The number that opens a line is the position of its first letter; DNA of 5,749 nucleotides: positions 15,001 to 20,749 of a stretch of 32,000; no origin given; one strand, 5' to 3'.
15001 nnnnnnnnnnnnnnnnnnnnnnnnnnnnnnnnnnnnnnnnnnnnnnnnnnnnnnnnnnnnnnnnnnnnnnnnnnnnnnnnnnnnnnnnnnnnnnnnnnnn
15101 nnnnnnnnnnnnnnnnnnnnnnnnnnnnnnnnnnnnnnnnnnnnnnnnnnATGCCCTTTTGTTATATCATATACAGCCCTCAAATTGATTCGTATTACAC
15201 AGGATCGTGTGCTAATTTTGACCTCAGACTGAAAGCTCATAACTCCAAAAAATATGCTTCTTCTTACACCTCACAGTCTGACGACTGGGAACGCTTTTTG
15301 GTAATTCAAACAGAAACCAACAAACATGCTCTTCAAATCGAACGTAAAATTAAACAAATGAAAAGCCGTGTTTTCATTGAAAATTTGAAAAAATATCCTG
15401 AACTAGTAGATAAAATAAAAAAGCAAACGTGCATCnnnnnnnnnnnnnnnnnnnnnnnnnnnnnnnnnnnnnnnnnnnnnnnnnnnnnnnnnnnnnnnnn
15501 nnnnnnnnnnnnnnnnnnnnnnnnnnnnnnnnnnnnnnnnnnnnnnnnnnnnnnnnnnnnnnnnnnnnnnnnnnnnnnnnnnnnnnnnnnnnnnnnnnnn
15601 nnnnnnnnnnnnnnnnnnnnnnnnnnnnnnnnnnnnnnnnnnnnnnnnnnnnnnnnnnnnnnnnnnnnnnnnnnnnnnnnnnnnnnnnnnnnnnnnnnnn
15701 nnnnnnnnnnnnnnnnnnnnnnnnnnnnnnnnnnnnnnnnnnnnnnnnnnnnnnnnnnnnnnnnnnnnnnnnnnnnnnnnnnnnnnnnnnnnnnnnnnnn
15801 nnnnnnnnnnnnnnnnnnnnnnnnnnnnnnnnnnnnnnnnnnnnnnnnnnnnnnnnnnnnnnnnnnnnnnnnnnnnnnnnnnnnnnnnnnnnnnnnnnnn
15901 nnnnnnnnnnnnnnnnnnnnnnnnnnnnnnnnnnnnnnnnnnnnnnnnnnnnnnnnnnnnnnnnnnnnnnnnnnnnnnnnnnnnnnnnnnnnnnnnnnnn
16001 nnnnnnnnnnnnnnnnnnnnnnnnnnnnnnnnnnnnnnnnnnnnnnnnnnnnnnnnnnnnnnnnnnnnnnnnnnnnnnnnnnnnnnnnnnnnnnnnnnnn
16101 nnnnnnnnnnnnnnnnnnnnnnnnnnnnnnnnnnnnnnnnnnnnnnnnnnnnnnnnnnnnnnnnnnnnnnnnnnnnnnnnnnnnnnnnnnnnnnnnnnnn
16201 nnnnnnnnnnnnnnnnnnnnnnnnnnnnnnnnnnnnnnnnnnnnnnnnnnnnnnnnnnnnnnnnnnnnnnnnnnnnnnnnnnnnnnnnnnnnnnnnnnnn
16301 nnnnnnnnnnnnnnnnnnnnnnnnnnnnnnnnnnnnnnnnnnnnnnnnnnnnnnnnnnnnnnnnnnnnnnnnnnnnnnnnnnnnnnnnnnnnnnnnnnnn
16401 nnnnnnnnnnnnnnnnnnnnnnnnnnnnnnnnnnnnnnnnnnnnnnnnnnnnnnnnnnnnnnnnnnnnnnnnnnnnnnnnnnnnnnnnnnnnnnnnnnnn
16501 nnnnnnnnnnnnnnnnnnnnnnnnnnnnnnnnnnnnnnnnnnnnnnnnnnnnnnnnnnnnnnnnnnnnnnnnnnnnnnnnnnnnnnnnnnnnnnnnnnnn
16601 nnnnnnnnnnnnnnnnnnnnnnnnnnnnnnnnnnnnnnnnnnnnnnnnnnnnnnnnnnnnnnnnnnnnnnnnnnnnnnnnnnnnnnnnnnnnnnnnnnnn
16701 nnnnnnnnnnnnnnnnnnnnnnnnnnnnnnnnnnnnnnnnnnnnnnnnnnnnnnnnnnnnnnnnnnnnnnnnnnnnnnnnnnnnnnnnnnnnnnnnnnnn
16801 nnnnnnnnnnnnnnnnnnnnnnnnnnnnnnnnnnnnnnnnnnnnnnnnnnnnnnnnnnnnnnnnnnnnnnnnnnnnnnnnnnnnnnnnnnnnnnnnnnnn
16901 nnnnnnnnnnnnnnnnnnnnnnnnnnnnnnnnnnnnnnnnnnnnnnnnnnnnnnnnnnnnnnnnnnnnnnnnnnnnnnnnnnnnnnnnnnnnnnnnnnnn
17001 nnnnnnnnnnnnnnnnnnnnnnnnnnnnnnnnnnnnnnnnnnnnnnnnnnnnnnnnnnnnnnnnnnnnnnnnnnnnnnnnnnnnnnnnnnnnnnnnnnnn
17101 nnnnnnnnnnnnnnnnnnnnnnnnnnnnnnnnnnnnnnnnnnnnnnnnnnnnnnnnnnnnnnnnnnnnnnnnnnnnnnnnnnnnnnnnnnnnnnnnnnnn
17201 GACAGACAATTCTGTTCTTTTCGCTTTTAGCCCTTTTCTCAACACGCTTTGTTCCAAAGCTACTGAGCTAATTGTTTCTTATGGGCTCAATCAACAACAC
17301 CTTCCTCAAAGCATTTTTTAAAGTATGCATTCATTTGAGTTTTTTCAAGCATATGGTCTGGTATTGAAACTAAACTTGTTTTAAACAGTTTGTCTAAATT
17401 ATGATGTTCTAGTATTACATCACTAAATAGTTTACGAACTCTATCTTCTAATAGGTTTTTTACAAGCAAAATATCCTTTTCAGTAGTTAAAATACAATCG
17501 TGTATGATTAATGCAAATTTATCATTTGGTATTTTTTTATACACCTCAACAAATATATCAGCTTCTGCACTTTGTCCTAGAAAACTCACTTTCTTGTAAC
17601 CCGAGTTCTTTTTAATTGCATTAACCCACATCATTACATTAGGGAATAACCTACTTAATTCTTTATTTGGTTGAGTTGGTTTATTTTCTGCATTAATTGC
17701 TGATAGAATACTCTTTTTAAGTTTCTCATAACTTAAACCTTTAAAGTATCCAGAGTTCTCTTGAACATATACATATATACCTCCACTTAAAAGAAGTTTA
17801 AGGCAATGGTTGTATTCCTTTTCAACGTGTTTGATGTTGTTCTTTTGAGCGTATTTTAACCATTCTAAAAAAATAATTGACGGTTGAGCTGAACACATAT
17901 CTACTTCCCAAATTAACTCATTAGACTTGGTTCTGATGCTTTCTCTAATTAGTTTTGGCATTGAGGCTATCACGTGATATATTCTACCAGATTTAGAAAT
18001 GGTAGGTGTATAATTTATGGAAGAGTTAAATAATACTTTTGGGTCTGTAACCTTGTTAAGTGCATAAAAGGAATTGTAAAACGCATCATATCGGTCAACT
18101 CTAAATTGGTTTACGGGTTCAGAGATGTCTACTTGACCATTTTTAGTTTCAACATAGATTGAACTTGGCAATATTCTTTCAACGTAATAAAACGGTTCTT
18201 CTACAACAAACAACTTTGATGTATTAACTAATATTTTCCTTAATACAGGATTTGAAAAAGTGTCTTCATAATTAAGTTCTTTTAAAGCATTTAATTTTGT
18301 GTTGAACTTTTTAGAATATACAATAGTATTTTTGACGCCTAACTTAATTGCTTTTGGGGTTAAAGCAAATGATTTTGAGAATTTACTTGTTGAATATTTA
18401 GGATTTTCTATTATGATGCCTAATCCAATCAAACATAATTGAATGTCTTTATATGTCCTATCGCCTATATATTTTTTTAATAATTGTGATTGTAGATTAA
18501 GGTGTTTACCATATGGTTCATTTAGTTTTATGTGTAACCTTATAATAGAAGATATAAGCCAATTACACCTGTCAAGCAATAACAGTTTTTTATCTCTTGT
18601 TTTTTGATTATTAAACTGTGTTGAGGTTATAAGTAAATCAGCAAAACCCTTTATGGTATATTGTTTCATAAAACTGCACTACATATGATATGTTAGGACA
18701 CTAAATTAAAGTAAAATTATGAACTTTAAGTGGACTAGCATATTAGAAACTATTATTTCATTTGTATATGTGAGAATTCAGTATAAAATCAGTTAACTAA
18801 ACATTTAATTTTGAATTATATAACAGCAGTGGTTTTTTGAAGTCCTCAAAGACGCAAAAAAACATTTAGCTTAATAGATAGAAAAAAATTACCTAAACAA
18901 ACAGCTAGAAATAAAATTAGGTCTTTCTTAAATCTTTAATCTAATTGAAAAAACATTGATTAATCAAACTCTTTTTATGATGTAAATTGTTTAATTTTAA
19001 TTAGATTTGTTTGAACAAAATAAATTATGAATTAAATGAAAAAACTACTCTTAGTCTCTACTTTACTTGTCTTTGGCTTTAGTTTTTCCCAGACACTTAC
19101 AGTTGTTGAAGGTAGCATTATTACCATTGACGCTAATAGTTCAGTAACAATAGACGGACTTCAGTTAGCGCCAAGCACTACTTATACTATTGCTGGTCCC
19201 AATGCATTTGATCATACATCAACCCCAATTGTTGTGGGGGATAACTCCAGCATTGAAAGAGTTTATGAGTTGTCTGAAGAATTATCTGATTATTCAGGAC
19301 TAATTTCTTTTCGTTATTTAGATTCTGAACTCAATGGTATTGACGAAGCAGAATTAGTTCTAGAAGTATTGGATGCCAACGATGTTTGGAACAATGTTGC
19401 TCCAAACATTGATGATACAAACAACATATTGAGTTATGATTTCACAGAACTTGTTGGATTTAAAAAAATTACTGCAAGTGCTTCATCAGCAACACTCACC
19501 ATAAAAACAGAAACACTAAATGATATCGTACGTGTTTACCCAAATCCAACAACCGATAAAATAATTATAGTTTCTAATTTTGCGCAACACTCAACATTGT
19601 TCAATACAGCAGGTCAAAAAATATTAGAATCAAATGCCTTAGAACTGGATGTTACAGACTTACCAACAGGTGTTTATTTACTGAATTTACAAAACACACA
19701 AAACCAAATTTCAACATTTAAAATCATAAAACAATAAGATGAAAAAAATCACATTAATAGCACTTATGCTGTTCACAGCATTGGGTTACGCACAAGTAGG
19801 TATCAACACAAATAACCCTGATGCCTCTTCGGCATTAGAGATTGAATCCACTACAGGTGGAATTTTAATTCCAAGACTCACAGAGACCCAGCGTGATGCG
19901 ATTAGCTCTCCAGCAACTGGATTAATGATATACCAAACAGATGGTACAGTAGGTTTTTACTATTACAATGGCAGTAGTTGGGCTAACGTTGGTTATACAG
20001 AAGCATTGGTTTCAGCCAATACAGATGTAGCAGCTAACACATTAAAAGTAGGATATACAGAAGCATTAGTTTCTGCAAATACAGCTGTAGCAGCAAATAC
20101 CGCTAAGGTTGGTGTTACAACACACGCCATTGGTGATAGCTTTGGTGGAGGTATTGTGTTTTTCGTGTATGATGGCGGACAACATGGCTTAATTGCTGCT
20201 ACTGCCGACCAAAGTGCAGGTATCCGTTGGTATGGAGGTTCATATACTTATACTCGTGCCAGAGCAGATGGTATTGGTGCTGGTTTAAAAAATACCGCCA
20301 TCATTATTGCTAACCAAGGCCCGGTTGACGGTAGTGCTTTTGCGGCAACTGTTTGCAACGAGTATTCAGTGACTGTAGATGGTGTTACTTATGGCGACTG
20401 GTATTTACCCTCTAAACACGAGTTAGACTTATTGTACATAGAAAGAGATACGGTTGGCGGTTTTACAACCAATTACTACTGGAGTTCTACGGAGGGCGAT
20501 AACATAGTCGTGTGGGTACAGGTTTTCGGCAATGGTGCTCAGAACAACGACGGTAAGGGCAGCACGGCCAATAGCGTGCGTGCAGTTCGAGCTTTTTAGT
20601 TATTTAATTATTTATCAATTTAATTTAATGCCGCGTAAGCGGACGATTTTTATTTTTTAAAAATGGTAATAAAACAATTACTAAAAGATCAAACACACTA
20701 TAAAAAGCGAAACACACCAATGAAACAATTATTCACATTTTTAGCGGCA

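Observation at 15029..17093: One tRNA(CAT) gene followed by a head-to-tail array of 391-bp 'tRNA 3' half + hairpin + GIY-YIG ORF' units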

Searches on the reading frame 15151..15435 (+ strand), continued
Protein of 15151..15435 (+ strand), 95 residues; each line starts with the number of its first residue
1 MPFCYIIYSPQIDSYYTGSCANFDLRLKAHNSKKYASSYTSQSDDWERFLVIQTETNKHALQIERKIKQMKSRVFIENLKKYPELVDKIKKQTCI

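Call 57: fold_search(model_id=the predicted structure, library=pdb)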
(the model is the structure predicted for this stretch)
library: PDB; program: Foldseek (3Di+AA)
matches with E <= 10: 170; with E <= 0.001: 0
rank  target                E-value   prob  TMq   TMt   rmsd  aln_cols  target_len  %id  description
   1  7wme                  7.5e-03  1.00  0.60  0.39   2.6        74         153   28  Crystal Structure of the catalytic domain of At-HIGLE (released 2022-04-13)
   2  1zg2_MODEL_1_A        7.5e-03  1.00  0.50  0.50   8.0        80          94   28  Solution NMR structure of the UPF0213 protein BH0048 from Bacillus halodurans. Northeast Structural Genomics t (released 2005-06-21)
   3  7cq3_A                1.2e-02  1.00  0.58  0.20   2.4        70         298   30  Crystal structure of Slx1-Slx4 (released 2021-06-16)
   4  4xlg_A                5.1e-02  1.00  0.60  0.23   3.1        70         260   24  C. glabrata Slx1 in complex with Slx4CCD. (released 2015-03-25)
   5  6sei_A                1.3e-01  0.99  0.55  0.20   3.1        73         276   26  Recognition and processing of branched DNA substrates by Slx1-Slx4 nuclease (released 2019-09-25)
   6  6sei_C                2.1e-01  0.98  0.44  0.17   2.7        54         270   31  Recognition and processing of branched DNA substrates by Slx1-Slx4 nuclease (released 2019-09-25)
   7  6seh_C                2.2e-01  0.96  0.54  0.22   3.2        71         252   24  Recognition and processing of branched DNA substrates by Slx1-Slx4 nuclease (released 2019-09-25)
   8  1mk0                  3.2e-01  0.54  0.46  0.45   4.5        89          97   22  catalytic domain of intron endonuclease I-TevI, E75A mutant (released 2002-10-30)
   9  1ywl_MODEL_1_A        3.7e-01  0.72  0.55  0.55   5.4        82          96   22  Solution NMR structure of the protein EF2693 from E. faecalis: Northeast Structural Genomics Consortium target (released 2005-03-29)
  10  7qoh_h                6.1e-01  0.41  0.38  0.46   3.3        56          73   11  Unique vertex of the phicrAss001 virion with C5 symmetry imposed (released 2023-03-29)
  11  1ln0_A                6.1e-01  0.41  0.44  0.45   5.5        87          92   21  Structure of the Catalytic Domain of Homing Endonuclease I-TevI (released 2002-10-30)
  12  1ln0_B                8.4e-01  0.41  0.47  0.47   4.5        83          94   22  Structure of the Catalytic Domain of Homing Endonuclease I-TevI (released 2002-10-30)
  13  6elk_A                1.6e+00  0.16  0.30  0.16   6.9        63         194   11  C.elegans MnSOD-3 mutant - Q142H (released 2017-12-06)
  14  9oac_Ca               1.7e+00  0.11  0.29  0.34   4.4        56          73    9  C5 reconstruction of the thermophilic bacteriophage P74-26 Portal Vertex (released 2026-01-28)
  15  9e6q_AR               1.9e+00  0.16  0.35  0.41   5.3        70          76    7  Cryo-EM structure of the Pyrobaculum calidifontis 50S ribosomal subunit in complex with Dri (released 2024-11-20)
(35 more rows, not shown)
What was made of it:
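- On GIY-YIG nuclease superfamily: Foldseek hits are GIY-YIG structures (call 57).
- The best structural matches are At-HIGLE, UPF0213, Slx1 and I-TevI (call 57). The protein's nearest structures are branched-DNA nucleases (call 57).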

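Call 66: search_dna_similar(query=window:15151-15435:+, collection=plasmids, mode=protein, max_evalue=0.001)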
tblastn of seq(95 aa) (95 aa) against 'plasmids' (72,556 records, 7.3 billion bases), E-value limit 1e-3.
No match.

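Call 70: search_protein_families(library=padloc, proteins=[window:15151-15435:+], max_evalue=0.01)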
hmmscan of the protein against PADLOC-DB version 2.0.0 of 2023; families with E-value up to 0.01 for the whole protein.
seq(95 aa): 0 families

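Call 71: search_protein_families(library=phrogs, proteins=[window:15151-15435:+], max_evalue=0.001)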
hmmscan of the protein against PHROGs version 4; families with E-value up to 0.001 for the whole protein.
seq(95 aa): 0 families

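Call 73: search_protein_representatives(alignment_id=A1)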
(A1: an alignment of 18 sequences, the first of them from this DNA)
Query: 18 sequences, 95 profile positions. Proteins with E-value up to 0.001 (for the whole library): 3054; up to 1e-10: 597; up to 1e-30: 26. The best 150 are listed.
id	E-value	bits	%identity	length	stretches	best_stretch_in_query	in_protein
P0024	1.6e-35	137.7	-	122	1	1-93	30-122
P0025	4.4e-35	136.3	-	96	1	1-93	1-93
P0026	6.7e-34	132.5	-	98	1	1-93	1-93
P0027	8.9e-34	132.1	-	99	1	1-93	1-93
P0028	1.1e-33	131.8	-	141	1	1-93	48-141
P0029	2.5e-33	130.6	-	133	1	1-94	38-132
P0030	4.1e-33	129.9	-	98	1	1-94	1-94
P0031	1.1e-32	128.5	-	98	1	1-93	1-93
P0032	1.3e-32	128.3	-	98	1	1-93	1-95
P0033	1.6e-32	128.0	-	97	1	1-93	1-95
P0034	1.7e-32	127.9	-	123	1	1-94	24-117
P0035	1.9e-32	127.8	-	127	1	1-94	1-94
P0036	2.0e-32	127.7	-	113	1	1-90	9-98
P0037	2.2e-32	127.6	-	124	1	1-93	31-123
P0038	4.1e-32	126.7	-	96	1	1-94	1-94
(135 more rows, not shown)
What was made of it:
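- On Characterised GIY-YIG homing enzymes (I-TevI, Seg proteins): Family members are about 95-130 aa (call 73).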

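Call 79: find_related_loci(query=A1, collection=viral_contigs, flank=2500)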
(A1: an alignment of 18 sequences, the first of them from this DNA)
Query A1 (95 aa) in viral_contigs; peptide patterns used: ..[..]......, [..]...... (x = any residue, [..] = any of these).
600 stretches matched a pattern, but none encodes a relative of the query by tblastn (E <= 1e-3).

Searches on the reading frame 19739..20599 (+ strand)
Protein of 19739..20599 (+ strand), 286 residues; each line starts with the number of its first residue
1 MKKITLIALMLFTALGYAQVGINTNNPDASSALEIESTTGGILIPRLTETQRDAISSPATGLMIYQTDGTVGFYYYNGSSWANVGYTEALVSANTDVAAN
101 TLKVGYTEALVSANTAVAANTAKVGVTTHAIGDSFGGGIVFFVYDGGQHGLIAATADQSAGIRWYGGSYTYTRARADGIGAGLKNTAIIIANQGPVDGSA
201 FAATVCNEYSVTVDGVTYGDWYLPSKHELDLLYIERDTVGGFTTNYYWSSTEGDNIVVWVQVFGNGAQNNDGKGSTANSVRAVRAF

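Call 8: search_protein_families(library=pfam, proteins=[window:19739-20599:+], max_evalue=0.01)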
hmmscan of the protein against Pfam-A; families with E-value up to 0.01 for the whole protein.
window:19739-20599:+ (286 aa): 1 family
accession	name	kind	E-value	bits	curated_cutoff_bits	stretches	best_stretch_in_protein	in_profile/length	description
PF07603.17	Lcl_C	-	4.1e-07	30.7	34.9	1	202-284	27-117/117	Lcl C-terminal domain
